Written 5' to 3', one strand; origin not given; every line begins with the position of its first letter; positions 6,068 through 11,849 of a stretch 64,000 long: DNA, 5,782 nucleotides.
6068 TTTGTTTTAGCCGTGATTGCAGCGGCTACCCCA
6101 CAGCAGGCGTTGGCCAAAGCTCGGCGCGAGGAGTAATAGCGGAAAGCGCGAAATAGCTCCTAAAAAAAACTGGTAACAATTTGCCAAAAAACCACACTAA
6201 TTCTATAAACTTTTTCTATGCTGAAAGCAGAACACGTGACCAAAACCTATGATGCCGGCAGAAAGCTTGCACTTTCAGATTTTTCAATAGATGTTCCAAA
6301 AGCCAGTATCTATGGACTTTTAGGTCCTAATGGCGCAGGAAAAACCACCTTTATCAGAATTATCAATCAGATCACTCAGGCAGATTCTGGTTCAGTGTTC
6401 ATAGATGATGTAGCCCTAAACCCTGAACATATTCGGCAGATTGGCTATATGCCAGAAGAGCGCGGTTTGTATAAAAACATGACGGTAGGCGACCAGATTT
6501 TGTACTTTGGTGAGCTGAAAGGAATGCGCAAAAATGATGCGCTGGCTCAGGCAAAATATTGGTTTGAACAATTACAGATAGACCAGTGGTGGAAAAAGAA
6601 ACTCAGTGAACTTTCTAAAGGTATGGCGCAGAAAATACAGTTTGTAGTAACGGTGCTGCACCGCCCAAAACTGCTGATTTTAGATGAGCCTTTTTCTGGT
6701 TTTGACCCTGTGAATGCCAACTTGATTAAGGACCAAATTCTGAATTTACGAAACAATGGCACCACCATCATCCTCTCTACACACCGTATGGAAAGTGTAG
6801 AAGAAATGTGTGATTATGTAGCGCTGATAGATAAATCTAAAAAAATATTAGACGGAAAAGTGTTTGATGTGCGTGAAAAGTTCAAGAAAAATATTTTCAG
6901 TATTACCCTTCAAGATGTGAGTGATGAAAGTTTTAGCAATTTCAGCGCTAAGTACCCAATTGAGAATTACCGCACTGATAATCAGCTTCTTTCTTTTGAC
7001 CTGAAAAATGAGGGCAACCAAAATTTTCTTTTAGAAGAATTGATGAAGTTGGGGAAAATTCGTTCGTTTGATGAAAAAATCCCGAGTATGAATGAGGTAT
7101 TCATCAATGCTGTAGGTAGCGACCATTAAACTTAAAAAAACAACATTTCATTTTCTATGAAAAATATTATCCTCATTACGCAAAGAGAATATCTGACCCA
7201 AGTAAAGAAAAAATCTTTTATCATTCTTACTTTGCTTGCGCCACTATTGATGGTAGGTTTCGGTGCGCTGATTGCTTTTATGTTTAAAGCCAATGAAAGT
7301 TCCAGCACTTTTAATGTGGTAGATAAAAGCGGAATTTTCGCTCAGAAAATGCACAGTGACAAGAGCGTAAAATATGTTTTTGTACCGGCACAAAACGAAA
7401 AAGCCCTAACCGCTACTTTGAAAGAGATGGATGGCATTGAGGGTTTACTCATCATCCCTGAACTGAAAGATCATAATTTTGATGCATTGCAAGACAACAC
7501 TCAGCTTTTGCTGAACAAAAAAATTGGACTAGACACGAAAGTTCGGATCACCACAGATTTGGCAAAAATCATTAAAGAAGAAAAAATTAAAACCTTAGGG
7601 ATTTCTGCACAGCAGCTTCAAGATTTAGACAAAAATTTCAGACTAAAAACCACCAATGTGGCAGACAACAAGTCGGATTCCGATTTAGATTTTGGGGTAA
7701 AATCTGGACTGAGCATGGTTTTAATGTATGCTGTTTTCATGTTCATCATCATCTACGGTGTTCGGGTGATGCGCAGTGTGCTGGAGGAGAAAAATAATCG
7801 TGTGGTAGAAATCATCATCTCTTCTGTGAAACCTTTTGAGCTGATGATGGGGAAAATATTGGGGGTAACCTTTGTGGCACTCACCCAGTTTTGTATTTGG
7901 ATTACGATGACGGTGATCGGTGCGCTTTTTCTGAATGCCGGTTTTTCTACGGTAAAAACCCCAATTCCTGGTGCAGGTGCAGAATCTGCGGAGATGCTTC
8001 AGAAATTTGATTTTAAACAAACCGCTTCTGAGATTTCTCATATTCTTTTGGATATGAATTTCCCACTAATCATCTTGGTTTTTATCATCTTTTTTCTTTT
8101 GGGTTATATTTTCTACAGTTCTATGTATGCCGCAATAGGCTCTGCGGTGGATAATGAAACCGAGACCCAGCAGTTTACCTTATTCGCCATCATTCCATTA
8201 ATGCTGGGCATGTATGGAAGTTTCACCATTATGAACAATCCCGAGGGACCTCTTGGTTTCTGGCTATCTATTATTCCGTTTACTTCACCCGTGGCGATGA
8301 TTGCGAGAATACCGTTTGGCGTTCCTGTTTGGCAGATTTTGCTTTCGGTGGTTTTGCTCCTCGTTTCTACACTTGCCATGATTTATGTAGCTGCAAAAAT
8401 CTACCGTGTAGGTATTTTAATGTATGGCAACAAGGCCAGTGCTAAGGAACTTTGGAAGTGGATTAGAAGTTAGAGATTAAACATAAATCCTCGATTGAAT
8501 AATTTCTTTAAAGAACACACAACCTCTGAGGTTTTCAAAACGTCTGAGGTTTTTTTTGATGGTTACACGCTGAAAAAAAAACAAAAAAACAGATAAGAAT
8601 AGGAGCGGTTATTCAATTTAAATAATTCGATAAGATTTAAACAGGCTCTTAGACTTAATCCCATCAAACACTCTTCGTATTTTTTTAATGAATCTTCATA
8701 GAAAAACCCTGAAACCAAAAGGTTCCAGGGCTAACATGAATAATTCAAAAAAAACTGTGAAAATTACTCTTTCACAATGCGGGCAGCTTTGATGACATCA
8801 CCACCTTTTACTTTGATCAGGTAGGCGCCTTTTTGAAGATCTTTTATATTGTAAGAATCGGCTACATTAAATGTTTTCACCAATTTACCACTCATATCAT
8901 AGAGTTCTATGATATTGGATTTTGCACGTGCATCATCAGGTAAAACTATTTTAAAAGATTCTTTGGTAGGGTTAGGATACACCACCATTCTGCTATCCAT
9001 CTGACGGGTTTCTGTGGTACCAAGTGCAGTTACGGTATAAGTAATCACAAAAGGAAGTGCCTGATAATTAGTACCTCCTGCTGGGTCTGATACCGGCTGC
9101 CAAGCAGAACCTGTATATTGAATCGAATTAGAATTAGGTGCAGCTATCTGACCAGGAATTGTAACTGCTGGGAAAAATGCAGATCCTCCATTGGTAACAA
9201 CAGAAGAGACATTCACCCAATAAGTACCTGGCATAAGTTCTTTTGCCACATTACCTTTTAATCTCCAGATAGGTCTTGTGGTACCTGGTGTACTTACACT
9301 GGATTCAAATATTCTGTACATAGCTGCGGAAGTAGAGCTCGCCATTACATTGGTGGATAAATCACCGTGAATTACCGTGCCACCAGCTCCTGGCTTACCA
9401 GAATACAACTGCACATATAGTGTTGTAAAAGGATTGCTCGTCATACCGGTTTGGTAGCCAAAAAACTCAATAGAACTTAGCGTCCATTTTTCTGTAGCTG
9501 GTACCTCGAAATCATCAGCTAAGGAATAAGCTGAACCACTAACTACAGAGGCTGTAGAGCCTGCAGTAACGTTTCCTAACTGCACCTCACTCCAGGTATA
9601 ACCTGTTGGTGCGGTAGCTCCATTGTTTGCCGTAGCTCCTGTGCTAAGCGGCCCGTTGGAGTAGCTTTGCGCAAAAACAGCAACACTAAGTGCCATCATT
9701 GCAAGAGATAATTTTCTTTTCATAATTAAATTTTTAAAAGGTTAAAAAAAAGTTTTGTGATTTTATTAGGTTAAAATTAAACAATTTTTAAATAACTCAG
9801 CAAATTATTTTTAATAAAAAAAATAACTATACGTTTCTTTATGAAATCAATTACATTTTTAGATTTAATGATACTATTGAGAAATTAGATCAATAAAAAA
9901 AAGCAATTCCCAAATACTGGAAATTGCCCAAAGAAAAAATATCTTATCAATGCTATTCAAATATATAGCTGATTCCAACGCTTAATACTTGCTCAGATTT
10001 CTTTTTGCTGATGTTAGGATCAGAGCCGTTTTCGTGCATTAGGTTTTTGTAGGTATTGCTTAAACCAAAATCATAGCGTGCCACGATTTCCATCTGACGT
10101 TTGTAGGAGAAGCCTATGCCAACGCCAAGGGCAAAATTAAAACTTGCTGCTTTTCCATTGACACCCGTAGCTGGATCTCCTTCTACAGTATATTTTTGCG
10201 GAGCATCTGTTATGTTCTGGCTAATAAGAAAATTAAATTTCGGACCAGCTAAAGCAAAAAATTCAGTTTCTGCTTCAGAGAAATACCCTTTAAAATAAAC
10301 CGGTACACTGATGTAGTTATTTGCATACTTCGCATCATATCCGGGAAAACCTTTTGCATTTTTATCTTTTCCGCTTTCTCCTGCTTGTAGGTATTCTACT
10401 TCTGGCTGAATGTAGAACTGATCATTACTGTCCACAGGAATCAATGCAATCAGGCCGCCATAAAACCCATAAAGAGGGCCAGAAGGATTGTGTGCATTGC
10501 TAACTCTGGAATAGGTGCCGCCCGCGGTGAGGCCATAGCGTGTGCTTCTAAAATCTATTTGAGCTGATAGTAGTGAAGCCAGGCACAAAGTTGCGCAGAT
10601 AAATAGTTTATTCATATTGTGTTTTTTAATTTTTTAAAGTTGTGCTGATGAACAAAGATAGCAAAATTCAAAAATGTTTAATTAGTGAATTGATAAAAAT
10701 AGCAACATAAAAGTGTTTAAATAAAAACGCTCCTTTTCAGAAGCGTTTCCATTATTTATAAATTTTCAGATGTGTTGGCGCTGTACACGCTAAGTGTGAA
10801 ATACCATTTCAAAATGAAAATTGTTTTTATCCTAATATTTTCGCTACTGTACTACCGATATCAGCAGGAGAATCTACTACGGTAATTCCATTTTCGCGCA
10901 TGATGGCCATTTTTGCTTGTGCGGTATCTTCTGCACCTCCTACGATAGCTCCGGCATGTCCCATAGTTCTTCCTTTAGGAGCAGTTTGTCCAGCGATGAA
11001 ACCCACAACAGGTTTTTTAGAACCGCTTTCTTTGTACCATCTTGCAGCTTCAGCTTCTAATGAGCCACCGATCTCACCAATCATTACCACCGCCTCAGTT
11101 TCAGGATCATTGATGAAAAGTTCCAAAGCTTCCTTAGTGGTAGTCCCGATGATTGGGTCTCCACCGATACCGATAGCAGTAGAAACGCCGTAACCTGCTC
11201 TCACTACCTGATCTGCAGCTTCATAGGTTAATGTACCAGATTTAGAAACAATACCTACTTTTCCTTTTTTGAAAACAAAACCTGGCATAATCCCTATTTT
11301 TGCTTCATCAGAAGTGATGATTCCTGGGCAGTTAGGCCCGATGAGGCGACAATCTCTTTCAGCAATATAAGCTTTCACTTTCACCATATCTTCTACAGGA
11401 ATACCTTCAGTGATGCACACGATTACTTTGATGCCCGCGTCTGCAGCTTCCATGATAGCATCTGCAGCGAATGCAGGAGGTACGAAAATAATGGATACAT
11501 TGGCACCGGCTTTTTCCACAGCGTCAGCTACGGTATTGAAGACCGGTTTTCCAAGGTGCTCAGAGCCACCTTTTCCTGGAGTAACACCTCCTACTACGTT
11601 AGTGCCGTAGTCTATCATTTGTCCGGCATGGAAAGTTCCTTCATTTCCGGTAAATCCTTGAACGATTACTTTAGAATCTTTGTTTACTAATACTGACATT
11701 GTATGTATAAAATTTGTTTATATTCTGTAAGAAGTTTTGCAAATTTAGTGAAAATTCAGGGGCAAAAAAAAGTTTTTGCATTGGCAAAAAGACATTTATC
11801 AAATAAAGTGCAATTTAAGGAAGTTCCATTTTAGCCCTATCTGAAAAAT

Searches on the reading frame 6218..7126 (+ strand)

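Call 69: search_protein_families(library=ncbifam, proteins=[window:6218-7126:+], max_evalue=1e-10)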
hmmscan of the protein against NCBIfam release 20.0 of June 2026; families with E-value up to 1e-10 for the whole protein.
window:6218-7126:+ (303 aa): 147 families (the best 25 are shown)
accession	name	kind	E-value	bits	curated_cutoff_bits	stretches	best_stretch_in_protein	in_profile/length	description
TIGR01188.1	drrA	subfamily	5.5e-54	183.5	312.45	1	15-300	5-302/302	daunorubicin resistance ABC transporter, ATP-binding protein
TIGR03522.1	GldA_ABC_ATP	equivalog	1.4e-47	162.7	402.6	1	4-258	5-260/301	gliding motility-associated ABC transporter ATP-binding subunit GldA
TIGR03740.1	galliderm_ABC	subfamily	5.1e-42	144.1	309.75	1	2-215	1-208/223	lantibiotic protection ABC transporter ATP-binding subunit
TIGR04406.1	LPS_export_lptB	equivalog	1.9e-36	125.6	240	1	2-218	2-222/239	LPS export ABC transporter ATP-binding protein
NF010060.0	PRK13537.1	equivalog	3.1e-36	124.9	521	1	3-215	17-230/314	nodulation factor ABC transporter ATP-binding protein NodI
NF010059.0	PRK13536.1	equivalog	1.5e-35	122.6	549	1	6-218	48-261/342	nodulation factor ABC transporter ATP-binding protein NodI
NF033858.1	ABC2_perm_RbbA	equivalog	1.6e-35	122.3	1050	1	3-215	268-481/909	ribosome-associated ATPase/putative transporter RbbA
TIGR03864.1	PQQ_ABC_ATP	hypoth_equivalog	1.7e-34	119.3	302.25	1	2-223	2-224/236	ABC transporter, ATP-binding subunit, PQQ-dependent alcohol dehydrogenase system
TIGR04521.1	ECF_ATPase_2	equivalog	9.6e-33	113.4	330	1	3-221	2-235/279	energy-coupling factor transporter ATPase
TIGR01288.1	nodI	equivalog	1.3e-32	113.1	424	1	7-216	10-220/303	nodulation factor ABC transporter ATP-binding protein NodI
NF047565.1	PSM_export_PmtA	equivalog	3e-30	105.5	350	1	15-223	13-220/282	phenol-soluble modulin export ABC transporter ATP-binding protein PmtA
NF040840.2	tungstate_WtpC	equivalog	1.5e-29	103.4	440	1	1-223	1-223/347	tungstate ABC transporter ATP-binding protein WtpC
NF008144.0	PRK10895.1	equivalog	2.1e-29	102.7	381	1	2-218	4-224/241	LPS export ABC transporter ATP-binding protein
NF047568.1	PSM_export_PmtC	equivalog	2.9e-28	99.2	375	1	3-265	2-252/290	phenol-soluble modulin export ABC transporter ATP-binding protein PmtC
TIGR01186.1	proV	subfamily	4.6e-28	98.4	326.6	1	13-206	3-205/363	betaine/proline/choline family ABC transporter ATP-binding protein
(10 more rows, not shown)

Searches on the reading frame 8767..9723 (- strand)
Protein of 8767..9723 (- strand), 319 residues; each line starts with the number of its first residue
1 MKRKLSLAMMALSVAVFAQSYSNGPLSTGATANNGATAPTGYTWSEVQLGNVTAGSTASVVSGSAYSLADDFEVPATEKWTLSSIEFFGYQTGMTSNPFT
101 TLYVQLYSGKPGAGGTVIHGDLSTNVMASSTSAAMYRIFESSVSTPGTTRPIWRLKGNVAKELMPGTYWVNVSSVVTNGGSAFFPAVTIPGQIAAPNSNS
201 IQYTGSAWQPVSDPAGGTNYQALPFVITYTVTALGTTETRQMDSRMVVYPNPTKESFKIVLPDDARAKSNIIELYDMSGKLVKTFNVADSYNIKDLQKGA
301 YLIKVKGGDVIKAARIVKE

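Call 69: search_protein_families(library=ncbifam, proteins=[window:8767-9723:-], max_evalue=1e-10)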
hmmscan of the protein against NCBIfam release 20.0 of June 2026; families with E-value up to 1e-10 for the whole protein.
window:8767-9723:- (319 aa): 2 families
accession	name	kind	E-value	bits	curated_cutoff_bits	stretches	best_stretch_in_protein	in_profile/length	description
TIGR04183.1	Por_Secre_tail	domain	5.7e-14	51.9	23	1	248-319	1-72/72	T9SS type A sorting domain-containing protein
NF038113.1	T9SSA_dep_M36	equivalog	1.7e-11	43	885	1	232-317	781-867/869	T9SS-dependent M36 family metallopeptidase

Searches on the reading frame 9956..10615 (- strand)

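Call 69: search_protein_families(library=ncbifam, proteins=[window:9956-10615:-], max_evalue=1e-10)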
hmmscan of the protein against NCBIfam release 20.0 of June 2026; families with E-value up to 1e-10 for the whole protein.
window:9956-10615:- (220 aa): 1 family
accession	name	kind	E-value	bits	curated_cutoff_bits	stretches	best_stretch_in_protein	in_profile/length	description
NF049866.1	outer_TDE1717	subfamily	1.9e-18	67.2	135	1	1-219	1-210/210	TDE1717 family outer membrane beta-barrel protein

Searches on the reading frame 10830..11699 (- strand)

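Call 69: search_protein_families(library=ncbifam, proteins=[window:10830-11699:-], max_evalue=1e-10)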
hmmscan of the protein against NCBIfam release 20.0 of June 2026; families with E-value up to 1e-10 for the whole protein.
window:10830-11699:- (290 aa): 5 families
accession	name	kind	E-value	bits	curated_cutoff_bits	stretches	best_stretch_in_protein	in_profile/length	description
NF004230.0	PRK05678.1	equivalog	1.1e-131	438.3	336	1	1-289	1-288/291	succinate--CoA ligase subunit alpha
TIGR01019.1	sucCoAalpha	subfamily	8.6e-126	419.1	353.2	1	4-289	2-286/286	succinate--CoA ligase subunit alpha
TIGR02717.1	AcCoA-syn-alpha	equivalog_domain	3.5e-23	82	567.15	1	47-281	48-280/447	acetate--CoA ligase alpha subunit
NF004760.0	PRK06091.1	subfamily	4.9e-17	61.6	433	1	57-239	108-290/555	acyl-CoA synthetase FdrA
NF045494.1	AcCoALig_Archglob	equivalog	1.4e-14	53.4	1200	1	66-283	282-496/665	acetate--CoA ligase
